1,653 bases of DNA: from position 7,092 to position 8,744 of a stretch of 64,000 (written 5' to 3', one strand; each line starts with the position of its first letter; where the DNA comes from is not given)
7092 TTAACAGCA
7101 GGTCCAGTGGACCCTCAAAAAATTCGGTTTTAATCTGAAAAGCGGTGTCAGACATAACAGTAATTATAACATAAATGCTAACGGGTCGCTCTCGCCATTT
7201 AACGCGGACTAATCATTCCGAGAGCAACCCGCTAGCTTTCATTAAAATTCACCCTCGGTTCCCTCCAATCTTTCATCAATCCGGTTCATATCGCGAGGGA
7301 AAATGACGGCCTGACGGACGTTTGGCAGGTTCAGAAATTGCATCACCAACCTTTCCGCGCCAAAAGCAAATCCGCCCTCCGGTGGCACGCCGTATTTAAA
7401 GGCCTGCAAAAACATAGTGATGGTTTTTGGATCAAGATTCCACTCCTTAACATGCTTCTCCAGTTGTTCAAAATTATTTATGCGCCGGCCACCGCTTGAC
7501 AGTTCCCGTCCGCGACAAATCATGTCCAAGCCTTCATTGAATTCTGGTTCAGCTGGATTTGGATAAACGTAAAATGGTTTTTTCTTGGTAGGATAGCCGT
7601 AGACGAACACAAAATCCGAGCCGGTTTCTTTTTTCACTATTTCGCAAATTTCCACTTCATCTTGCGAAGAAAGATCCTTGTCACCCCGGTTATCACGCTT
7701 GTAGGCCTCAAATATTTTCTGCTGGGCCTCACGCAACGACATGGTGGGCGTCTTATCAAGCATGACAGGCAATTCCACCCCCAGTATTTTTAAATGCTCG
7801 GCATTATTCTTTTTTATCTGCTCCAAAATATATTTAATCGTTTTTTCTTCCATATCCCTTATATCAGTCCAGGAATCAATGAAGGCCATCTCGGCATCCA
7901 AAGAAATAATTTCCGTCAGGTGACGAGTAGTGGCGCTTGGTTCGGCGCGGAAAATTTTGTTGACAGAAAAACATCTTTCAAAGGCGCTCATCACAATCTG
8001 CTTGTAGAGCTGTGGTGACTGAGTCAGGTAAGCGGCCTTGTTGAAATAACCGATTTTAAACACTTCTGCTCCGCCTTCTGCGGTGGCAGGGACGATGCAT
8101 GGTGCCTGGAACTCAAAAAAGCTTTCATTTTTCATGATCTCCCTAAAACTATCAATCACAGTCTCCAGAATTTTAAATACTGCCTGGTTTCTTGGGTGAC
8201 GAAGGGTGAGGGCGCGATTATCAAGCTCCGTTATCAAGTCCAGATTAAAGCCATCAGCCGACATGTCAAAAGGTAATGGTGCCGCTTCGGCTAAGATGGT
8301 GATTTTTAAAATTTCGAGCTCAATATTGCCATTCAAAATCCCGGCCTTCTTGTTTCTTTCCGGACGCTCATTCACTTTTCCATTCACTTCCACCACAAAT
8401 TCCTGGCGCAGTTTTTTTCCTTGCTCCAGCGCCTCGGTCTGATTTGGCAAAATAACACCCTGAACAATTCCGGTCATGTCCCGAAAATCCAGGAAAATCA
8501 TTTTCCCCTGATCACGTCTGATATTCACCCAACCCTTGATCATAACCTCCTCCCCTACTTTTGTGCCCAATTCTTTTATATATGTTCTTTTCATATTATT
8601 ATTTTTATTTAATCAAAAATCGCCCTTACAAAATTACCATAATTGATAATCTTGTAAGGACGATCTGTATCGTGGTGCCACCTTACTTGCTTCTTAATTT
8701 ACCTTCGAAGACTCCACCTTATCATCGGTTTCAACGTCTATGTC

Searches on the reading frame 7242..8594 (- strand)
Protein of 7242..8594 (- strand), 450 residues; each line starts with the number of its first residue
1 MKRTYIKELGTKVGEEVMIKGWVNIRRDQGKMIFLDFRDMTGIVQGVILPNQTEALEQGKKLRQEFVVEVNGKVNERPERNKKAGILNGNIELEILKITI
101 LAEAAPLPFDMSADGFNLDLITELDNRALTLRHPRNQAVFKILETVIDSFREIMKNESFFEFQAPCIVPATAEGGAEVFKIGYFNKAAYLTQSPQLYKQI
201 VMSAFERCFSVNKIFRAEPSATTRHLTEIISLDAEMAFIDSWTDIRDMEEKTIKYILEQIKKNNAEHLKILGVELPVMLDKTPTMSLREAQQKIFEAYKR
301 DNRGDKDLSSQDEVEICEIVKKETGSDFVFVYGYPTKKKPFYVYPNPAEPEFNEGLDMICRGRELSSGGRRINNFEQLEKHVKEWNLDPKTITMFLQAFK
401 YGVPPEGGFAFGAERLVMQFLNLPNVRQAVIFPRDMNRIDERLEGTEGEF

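Call 7: search_protein_families(library=ncbifam, proteins=[window:7242-8594:-])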
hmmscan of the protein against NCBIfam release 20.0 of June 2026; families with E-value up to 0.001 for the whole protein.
window:7242-8594:- (450 aa): 17 families
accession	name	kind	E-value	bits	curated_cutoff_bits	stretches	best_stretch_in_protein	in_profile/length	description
NF003483.0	PRK05159.1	equivalog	2.5e-137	458.3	353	1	1-439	3-436/438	aspartate--tRNA(Asn) ligase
TIGR00458.1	aspS_nondisc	equivalog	5e-108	361.8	368.4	1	12-439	10-426/428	aspartate--tRNA(Asn) ligase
NF003037.0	PRK03932.1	equivalog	6.2e-75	252.9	414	1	2-439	2-449/451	asparagine--tRNA ligase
TIGR00457.1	asnS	equivalog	1.9e-72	244.5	342.6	1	6-440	8-454/455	asparagine--tRNA ligase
NF001750.0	PRK00476.1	equivalog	3.7e-72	243.5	443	2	8-266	11-271/590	aspartate--tRNA ligase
TIGR00459.1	aspS_bact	equivalog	1.1e-62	212.2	373.85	2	1-303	2-289/586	aspartate--tRNA ligase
NF009460.0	PRK12820.1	equivalog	7.3e-44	150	1379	2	11-250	32-285/723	bifunctional aspartyl-tRNA synthetase/aspartyl/glutamyl-tRNA amidotransferase subunit C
NF005052.0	PRK06462.1-1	equivalog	6.4e-35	120.8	368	1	132-434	41-345/353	asparagine synthetase A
NF001756.1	PRK00484.1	subfamily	1.4e-30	106.4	468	1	10-434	47-484/488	lysine--tRNA ligase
TIGR00499.1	lysS_bact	equivalog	2.6e-28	98.9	427.6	1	11-434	50-491/496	lysine--tRNA ligase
NF005054.0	PRK06462.1-4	equivalog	1.3e-18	67.2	309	1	128-434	13-310/318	asparagine synthetase A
NF002821.0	PRK02983.1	equivalog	1.4e-18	66.4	742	2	8-253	653-892/1102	bifunctional lysylphosphatidylglycerol synthetase/lysine--tRNA ligase LysX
NF009101.0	PRK12445.1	subfamily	4.3e-17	61.8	1026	2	16-254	67-299/505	lysine--tRNA ligase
TIGR00462.1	genX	equivalog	1.4e-12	47.7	286.9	1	145-431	6-303/304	EF-P lysine aminoacylase EpmA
NF006828.0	PRK09350.1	equivalog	6e-10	38.9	264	1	146-435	22-323/325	elongation factor P--(R)-beta-lysine ligase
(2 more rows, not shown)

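Call 9: find_homologous_proteins(query=window:7242-8594:-, max_evalue=1e-50)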
Query window:7242-8594:- (450 aa): 7918 proteins with E <= 1e-50 among 8000 candidates; the best 120 are listed.
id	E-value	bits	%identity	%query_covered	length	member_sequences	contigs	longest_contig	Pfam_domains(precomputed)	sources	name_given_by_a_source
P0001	2.0e-289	977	100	96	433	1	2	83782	PF01336.32,PF00152.26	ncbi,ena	-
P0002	1.1e-287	972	100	96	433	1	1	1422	PF01336.32,PF00152.26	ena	-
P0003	4.9e-286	966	94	100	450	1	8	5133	PF01336.32,PF00152.26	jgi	jgi:nondiscriminating aspartyl-tRNA synthetase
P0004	1.5e-284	961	93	100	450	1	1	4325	PF01336.32,PF00152.26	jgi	jgi:nondiscriminating aspartyl-tRNA synthetase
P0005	2.8e-282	954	93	100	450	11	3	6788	PF01336.32,PF00152.26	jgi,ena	-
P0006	1.2e-280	948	93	100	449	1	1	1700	PF01336.32,PF00152.26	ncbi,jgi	jgi:nondiscriminating aspartyl-tRNA synthetase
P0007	2.6e-280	947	92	100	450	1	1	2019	PF01336.32,PF00152.26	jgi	jgi:nondiscriminating aspartyl-tRNA synthetase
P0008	2.9e-280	947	92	100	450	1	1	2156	PF01336.32,PF00152.26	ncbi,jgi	jgi:nondiscriminating aspartyl-tRNA synthetase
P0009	4.6e-280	947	91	100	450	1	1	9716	PF01336.32,PF00152.26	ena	-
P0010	1.4e-279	945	92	100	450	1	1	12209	PF01336.32,PF00152.26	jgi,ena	-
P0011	2.3e-279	944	91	100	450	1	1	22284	PF01336.32,PF00152.26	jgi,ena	-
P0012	4.1e-279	943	92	100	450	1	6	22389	PF01336.32,PF00152.26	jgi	jgi:nondiscriminating aspartyl-tRNA synthetase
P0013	3.9e-278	940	91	100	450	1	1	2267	PF01336.32,PF00152.26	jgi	jgi:nondiscriminating aspartyl-tRNA synthetase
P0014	1.0e-277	939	91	100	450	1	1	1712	PF01336.32,PF00152.26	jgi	jgi:nondiscriminating aspartyl-tRNA synthetase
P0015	1.5e-277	938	91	100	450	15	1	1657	PF01336.32,PF00152.26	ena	-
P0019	1.1e-275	932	90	100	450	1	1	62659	PF01336.32,PF00152.26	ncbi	-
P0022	4.5e-275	930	89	100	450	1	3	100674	PF01336.32,PF00152.26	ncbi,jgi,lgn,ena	ncbi:MAG: aspartate--tRNA(Asn) ligase [bacterium]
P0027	4.9e-272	920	89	100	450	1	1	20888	PF01336.32,PF00152.26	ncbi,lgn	-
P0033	4.8e-268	907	88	100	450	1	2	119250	PF01336.32,PF00152.26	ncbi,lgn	-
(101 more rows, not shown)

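Call 11: find_related_loci(query=A1, collection=genome_contigs, flank=2500)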
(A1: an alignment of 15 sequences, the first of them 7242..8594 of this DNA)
Query A1 (450 aa) in genome_contigs; peptide patterns used: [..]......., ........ (x = any residue, [..] = any of these).
600 stretches matched a pattern (row limit reached: there are more); 460 encode a relative of the query (tblastn E <= 1e-3); the best 80 are kept; 80 distinct loci.
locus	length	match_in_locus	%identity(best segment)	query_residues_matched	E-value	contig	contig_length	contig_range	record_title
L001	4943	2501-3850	90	1-450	0e+0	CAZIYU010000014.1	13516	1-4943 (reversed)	MAG TPA_asm: uncultured Candidatus Saccharibacteria bacterium isolate SRP178699_co1_16 genome assembly, contig: NODE_604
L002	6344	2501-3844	84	3-450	0e+0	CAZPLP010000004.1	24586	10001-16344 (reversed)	MAG TPA_asm: uncultured Candidatus Saccharibacteria bacterium isolate SRP284006_co1_182 genome assembly, contig: NODE_31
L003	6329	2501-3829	80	1-443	0e+0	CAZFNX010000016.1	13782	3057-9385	MAG TPA_asm: uncultured Candidatus Saccharibacteria bacterium isolate SRP135725_co1_644 genome assembly, contig: NODE_60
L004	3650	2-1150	94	68-450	0e+0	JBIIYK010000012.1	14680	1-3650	MAG: Candidatus Paceibacteria bacterium isolate ME2005-09-19_3300034101_group2_bin230 Rohwer_bin1535_scaffold_3127_c1, w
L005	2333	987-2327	78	3-450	0e+0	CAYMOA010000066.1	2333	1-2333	MAG TPA_asm: uncultured Candidatus Saccharibacteria bacterium isolate SRP285395_co2_98 genome assembly, contig: NODE_779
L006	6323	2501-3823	76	3-443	0e+0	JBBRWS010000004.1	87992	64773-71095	MAG: Candidatus Paceibacteria bacterium isolate La4_metabat2.065 La4_metabat2.065_K_925553_L_87992_cov_52.2913, whole ge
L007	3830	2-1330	75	1-443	0e+0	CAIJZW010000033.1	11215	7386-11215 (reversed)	uncultured bacterium isolate AlinenLipids_bin-4189 genome assembly, contig: bin-4189:33/84, whole genome shotgun sequenc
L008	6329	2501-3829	73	1-443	0e+0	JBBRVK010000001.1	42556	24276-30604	MAG: Candidatus Paceibacteria bacterium isolate La3_metabat2.146 La3_metabat2.146_K_311952_L_42556_cov_16.8918, whole ge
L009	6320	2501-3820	74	3-443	0e+0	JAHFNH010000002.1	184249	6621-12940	MAG: Candidatus Nomurabacteria bacterium isolate nzgw476 NODE_34_length_184250_cov_5.996470, whole genome shotgun sequen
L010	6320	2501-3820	75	3-443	0e+0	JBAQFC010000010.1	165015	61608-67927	MAG: Minisyncoccia bacterium isolate MFD12003_ilm_asm_bin59 k127_114032, whole genome shotgun sequence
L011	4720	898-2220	73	3-443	0e+0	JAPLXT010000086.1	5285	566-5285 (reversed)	MAG: Candidatus Nomurabacteria bacterium isolate LacPavin_0920_WC57_MAG_35_7 LacPavin_0920_WC57_scaffold_1445804, whole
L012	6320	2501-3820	74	3-443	0e+0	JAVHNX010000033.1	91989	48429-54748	MAG: Candidatus Paceibacterota bacterium isolate WB02no17_34_18 NODE_40_length_91989_cov_11.312300, whole genome shotgun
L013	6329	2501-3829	74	3-445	0e+0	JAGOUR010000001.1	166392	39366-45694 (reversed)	MAG: Candidatus Paceibacterota bacterium isolate Gw_Eff_bin_515 Gw_Eff_75_length_166392_cov_7.538075, whole genome shotg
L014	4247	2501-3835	73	3-448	0e+0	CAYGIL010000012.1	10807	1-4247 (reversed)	MAG TPA_asm: uncultured Candidatus Saccharibacteria bacterium isolate ERP113451_co3_28 genome assembly, contig: NODE_506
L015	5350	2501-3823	72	3-443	0e+0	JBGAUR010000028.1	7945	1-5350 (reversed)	MAG: Candidatus Paceibacteria bacterium isolate MAG_AAO_AS.83 AAOAS-83_NODE_28_length_7945_cov_3.515506, whole genome sh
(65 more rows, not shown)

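Call 16: find_related_loci(query=window:7242-8594:-, collection=metagenome_contigs, flank=1200)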
Query window:7242-8594:- (450 aa) in metagenome_contigs; peptide patterns used: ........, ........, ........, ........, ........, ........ (x = any residue, [..] = any of these).
85 stretches matched a pattern; 39 encode a relative of the query (tblastn E <= 1e-3); 39 distinct loci.
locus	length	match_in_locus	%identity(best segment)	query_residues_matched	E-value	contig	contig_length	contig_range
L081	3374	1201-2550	93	1-450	0e+0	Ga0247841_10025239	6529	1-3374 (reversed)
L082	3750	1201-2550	93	1-450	0e+0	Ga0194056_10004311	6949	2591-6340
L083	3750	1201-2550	91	1-450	0e+0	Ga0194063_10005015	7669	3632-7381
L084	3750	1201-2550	91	1-450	0e+0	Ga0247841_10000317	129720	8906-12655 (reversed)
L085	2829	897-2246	90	1-450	0e+0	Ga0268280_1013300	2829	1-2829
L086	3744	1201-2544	91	3-450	0e+0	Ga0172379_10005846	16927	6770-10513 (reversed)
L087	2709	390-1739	90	1-450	0e+0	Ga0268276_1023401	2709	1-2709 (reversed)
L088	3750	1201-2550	89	1-450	0e+0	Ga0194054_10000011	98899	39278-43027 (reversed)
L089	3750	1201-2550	89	1-450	0e+0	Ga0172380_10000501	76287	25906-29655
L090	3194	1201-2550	88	1-450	0e+0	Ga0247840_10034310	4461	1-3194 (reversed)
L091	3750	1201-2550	85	1-450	0e+0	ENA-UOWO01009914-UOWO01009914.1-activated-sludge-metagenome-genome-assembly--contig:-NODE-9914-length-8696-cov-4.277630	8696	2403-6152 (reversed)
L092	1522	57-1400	84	3-450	0e+0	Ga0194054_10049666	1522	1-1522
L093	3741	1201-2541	84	1-447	0e+0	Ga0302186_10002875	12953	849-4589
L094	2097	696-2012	69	1-440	0e+0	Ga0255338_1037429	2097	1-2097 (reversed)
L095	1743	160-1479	67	3-443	0e+0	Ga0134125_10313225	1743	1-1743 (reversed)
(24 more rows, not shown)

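Call 34: find_encoding_contigs(protein=P0003, flank=1500, max_places=4)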
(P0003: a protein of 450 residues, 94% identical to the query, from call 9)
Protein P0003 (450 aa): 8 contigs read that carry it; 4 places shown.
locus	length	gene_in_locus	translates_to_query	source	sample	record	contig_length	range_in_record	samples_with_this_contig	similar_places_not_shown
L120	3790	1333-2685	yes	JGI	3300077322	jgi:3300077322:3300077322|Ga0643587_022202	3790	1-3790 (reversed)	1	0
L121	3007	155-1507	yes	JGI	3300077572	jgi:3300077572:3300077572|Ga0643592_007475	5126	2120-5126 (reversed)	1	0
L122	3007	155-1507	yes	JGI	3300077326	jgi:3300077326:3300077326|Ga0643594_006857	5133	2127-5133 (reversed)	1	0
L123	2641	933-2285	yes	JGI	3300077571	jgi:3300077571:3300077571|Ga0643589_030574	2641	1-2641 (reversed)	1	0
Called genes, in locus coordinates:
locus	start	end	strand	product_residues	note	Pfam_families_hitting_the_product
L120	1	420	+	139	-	?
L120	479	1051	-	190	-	PF00574:CLP_protease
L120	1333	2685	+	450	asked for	PF01336:tRNA_anti-codon, PF00152:tRNA-synt_2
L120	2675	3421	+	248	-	PF02616:SMC_ScpA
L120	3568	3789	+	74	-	?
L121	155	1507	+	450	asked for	PF01336:tRNA_anti-codon, PF00152:tRNA-synt_2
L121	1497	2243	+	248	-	PF02616:SMC_ScpA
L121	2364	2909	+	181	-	PF04079:SMC_ScpB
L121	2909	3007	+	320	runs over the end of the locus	PF13354:Beta-lactamase2, PF00768:Peptidase_S11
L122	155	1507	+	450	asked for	PF01336:tRNA_anti-codon, PF00152:tRNA-synt_2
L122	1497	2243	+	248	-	PF02616:SMC_ScpA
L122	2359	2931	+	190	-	PF04079:SMC_ScpB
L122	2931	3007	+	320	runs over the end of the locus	PF13354:Beta-lactamase2, PF00768:Peptidase_S11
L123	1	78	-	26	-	?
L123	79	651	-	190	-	PF00574:CLP_protease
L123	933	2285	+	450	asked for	PF01336:tRNA_anti-codon, PF00152:tRNA-synt_2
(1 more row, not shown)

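Call 35: find_encoding_contigs(protein=P0019, flank=1500, max_places=3)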
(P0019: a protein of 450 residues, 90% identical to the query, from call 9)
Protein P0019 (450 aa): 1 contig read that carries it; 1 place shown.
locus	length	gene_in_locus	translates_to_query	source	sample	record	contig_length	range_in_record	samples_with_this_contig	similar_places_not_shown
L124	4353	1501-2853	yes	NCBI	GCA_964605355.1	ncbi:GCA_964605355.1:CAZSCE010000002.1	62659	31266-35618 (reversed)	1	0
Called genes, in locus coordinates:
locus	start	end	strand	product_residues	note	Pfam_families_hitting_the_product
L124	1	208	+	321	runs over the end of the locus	PF00579:tRNA-synt_1b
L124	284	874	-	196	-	PF00574:CLP_protease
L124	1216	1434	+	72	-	PF07866:DUF1653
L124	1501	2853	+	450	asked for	PF01336:tRNA_anti-codon, PF00152:tRNA-synt_2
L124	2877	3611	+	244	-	PF02616:SMC_ScpA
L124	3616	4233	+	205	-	PF04079:SMC_ScpB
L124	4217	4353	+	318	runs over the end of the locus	PF00768:Peptidase_S11, PF13354:Beta-lactamase2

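Call 36: find_encoding_contigs(protein=P0022, flank=1500, max_places=3)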
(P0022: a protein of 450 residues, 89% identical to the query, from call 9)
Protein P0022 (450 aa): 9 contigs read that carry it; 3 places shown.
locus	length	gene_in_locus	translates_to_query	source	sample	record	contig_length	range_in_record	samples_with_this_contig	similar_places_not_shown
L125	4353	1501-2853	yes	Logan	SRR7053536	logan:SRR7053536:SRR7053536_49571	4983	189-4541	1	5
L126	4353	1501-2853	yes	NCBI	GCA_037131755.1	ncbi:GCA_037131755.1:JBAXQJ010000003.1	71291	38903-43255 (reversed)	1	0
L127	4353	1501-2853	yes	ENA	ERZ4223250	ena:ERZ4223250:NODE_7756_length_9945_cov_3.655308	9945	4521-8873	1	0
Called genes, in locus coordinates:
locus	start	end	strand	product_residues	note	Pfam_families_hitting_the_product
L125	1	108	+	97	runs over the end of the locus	?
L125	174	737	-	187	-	PF00574:CLP_protease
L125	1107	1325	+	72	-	PF07866:DUF1653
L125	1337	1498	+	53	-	-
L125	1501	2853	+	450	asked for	PF01336:tRNA_anti-codon, PF00152:tRNA-synt_2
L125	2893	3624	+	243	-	PF02616:SMC_ScpA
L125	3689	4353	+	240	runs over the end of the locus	PF04079:SMC_ScpB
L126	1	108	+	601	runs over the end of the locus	PF00005:ABC_tran, PF02463:SMC_N (weak), PF13304:AAA_21 (faint)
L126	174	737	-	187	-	PF00574:CLP_protease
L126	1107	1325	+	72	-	PF07866:DUF1653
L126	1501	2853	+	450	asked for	PF01336:tRNA_anti-codon, PF00152:tRNA-synt_2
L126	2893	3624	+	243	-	PF02616:SMC_ScpA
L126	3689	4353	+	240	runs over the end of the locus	PF04079:SMC_ScpB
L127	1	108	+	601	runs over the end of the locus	PF00005:ABC_tran, PF02463:SMC_N (weak), PF13304:AAA_21 (faint)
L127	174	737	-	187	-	PF00574:CLP_protease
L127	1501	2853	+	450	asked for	PF01336:tRNA_anti-codon, PF00152:tRNA-synt_2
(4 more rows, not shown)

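Call 37: find_encoding_contigs(protein=P0011, flank=1500, max_places=3)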
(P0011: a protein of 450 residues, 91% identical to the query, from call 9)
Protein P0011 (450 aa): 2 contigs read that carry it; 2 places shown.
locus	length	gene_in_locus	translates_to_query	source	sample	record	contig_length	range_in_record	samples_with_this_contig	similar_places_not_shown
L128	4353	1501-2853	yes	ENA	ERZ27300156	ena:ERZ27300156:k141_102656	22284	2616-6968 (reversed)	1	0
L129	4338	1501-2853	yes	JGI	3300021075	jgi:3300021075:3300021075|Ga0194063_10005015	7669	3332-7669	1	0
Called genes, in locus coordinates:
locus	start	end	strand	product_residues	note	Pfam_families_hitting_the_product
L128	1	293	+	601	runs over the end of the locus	PF00664:ABC_membrane (faint), PF13304:AAA_21 (faint), PF00005:ABC_tran, PF02463:SMC_N (weak)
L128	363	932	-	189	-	PF00574:CLP_protease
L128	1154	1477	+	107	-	PF07866:DUF1653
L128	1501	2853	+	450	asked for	PF01336:tRNA_anti-codon, PF00152:tRNA-synt_2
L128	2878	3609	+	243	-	PF02616:SMC_ScpA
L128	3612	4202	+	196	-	PF04079:SMC_ScpB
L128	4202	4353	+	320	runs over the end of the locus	PF00768:Peptidase_S11, PF13354:Beta-lactamase2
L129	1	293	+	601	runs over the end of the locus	PF00664:ABC_membrane (faint), PF13304:AAA_21 (faint), PF00005:ABC_tran, PF02463:SMC_N (weak)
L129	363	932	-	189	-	PF00574:CLP_protease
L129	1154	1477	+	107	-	PF07866:DUF1653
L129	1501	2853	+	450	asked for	PF01336:tRNA_anti-codon, PF00152:tRNA-synt_2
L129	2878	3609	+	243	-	PF02616:SMC_ScpA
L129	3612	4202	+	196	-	PF04079:SMC_ScpB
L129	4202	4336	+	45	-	?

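Call 39: find_encoding_contigs(protein=P0009, flank=1200, max_places=2)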
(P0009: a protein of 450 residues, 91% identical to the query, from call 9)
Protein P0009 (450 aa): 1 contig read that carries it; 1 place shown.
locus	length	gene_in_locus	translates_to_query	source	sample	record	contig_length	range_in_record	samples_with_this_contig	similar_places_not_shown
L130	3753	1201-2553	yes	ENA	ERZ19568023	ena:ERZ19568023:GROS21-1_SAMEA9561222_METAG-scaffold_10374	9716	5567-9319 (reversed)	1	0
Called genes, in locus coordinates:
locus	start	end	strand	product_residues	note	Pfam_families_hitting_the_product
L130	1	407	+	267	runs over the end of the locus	?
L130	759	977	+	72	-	PF07866:DUF1653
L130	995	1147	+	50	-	-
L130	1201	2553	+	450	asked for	PF01336:tRNA_anti-codon, PF00152:tRNA-synt_2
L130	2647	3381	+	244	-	PF02616:SMC_ScpA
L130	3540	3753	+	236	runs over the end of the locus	PF04079:SMC_ScpB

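Call 40: find_encoding_contigs(protein=P0010, flank=1200, max_places=2)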
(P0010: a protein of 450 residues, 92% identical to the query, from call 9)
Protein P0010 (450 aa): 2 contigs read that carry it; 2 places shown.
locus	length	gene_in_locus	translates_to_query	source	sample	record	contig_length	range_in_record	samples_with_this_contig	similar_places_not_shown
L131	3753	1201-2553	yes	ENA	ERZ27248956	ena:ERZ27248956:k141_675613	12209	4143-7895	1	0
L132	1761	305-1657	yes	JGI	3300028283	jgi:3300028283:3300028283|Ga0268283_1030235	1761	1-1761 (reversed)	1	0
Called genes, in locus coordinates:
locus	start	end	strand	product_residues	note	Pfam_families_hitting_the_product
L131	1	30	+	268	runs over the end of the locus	PF00512:HisKA, PF02518:HATPase_c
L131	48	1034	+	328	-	PF00579:tRNA-synt_1b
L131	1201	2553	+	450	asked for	PF01336:tRNA_anti-codon, PF00152:tRNA-synt_2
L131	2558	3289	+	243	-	PF02616:SMC_ScpA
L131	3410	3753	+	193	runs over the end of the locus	PF04079:SMC_ScpB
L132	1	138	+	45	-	?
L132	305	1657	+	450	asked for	PF01336:tRNA_anti-codon, PF00152:tRNA-synt_2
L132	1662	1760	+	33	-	?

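Call 41: find_encoding_contigs(protein=P0027, flank=1200, max_places=2)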
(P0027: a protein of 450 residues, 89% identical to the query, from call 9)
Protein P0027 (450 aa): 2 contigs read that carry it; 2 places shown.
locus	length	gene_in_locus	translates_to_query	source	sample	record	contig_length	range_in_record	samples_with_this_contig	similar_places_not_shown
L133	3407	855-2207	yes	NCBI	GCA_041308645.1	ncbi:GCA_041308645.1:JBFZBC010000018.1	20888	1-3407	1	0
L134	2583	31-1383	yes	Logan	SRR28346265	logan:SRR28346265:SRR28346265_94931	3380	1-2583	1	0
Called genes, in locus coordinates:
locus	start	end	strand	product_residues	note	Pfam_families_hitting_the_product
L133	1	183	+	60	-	?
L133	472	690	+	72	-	PF07866:DUF1653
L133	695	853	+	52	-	-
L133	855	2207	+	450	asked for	PF01336:tRNA_anti-codon, PF00152:tRNA-synt_2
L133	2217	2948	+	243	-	PF02616:SMC_ScpA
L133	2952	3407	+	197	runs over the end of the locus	PF04079:SMC_ScpB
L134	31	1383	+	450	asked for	PF01336:tRNA_anti-codon, PF00152:tRNA-synt_2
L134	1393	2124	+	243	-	PF02616:SMC_ScpA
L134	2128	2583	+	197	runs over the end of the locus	PF04079:SMC_ScpB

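Call 42: find_encoding_contigs(protein=P0033, flank=1200, max_places=2)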
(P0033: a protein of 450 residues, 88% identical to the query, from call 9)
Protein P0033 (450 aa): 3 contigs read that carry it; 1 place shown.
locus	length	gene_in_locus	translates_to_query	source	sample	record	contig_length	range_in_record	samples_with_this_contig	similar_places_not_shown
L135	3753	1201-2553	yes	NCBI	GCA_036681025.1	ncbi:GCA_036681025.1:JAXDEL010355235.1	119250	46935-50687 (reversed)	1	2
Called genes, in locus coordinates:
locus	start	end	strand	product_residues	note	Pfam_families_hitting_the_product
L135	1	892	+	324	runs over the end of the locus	PF13310:Virulence_RhuM, PF02661:Fic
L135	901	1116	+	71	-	PF07866:DUF1653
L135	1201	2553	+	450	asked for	PF01336:tRNA_anti-codon, PF00152:tRNA-synt_2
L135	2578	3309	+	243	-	PF02616:SMC_ScpA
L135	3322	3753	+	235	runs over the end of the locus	PF04079:SMC_ScpB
